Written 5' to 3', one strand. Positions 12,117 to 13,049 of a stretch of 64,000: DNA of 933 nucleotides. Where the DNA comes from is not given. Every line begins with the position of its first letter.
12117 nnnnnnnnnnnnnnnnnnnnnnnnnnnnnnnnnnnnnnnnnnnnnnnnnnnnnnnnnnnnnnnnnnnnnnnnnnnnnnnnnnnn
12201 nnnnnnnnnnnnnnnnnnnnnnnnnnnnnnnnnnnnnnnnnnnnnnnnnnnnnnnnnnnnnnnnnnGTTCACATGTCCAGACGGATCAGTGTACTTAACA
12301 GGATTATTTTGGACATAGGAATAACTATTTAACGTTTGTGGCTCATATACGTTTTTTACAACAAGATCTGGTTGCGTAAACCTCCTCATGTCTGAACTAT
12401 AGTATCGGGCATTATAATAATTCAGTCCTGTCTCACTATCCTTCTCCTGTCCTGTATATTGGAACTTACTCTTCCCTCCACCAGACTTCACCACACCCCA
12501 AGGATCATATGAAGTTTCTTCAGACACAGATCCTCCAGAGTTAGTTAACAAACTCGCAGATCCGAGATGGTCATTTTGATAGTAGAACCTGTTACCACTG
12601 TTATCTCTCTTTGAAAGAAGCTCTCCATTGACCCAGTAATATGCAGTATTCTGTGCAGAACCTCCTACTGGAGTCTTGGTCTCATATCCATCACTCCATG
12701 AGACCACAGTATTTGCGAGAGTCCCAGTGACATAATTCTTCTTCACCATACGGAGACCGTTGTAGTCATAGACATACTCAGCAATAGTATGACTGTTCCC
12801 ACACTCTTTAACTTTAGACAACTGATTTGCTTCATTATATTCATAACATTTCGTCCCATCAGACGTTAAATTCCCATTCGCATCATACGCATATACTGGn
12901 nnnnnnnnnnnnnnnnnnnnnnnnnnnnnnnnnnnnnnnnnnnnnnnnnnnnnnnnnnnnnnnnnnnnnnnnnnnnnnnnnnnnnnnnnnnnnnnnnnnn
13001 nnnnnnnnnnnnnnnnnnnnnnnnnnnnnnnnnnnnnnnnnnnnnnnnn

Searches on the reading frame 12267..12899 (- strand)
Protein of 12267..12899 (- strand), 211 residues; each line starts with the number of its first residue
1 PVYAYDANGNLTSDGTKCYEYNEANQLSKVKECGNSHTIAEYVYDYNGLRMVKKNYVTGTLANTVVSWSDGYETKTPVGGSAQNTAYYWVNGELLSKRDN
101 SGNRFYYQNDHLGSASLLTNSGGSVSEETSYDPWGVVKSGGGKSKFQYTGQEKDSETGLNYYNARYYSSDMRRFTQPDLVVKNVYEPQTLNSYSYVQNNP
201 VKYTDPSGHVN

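Call 71: search_solved_structures(query=window:12267-12899:-, max_evalue=0.01)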
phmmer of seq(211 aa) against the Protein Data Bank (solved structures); distinct sequences matched with E-value up to 0.01: 33.
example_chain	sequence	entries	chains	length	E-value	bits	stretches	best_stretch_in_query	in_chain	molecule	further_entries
9pt5_A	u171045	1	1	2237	2e-14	57.1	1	3-209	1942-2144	Teneurin-like protein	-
9ifo_A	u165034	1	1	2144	3.8e-14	56.2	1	3-208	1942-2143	Teneurin-Like Protein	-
8fjp_A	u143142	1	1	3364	2e-11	47.3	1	28-210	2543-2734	salivary gland surface protein 1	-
7q97_A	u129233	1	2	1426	2.3e-10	43.8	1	3-209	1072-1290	Rhs family protein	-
8qja_A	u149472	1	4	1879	3.7e-09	39.9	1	3-206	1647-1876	Putative type VI secretion system YD repeat-containing Rhs element Vgr protein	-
8h8a_A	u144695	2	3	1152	6.3e-09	39.1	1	3-208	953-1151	Putative Rhs-family protein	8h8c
6fay_A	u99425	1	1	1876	1.1e-08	38.3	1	3-202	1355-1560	Odz3 protein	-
8r54_A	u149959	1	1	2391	2e-08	37.5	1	3-202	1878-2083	Teneurin-3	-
8r50_B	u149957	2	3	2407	2e-08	37.5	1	3-202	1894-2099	Teneurin-3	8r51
9igs_A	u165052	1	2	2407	2e-08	37.5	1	3-202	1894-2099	Isoform A1B1 of Teneurin-3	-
8h8b_A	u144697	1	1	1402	2.2e-08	37.4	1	3-209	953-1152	Putative Rhs-family protein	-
9on3_A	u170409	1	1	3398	3.5e-08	36.7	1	104-209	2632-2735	SGS4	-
6suq_A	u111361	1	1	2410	9.7e-08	35.3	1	78-208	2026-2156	TcdB2,TccC3,Genome polyprotein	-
6h6e_F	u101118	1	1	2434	9.8e-08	35.2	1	78-208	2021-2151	TcdB2,TccC3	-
6suf_F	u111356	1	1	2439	9.8e-08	35.2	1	78-208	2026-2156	TcdB2,TccC3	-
6h6g_A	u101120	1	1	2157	1.5e-07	34.6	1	78-208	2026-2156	TcdB2,TccC3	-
6sue_F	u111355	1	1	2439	3.9e-07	33.3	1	78-208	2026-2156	TcdB2,TccC3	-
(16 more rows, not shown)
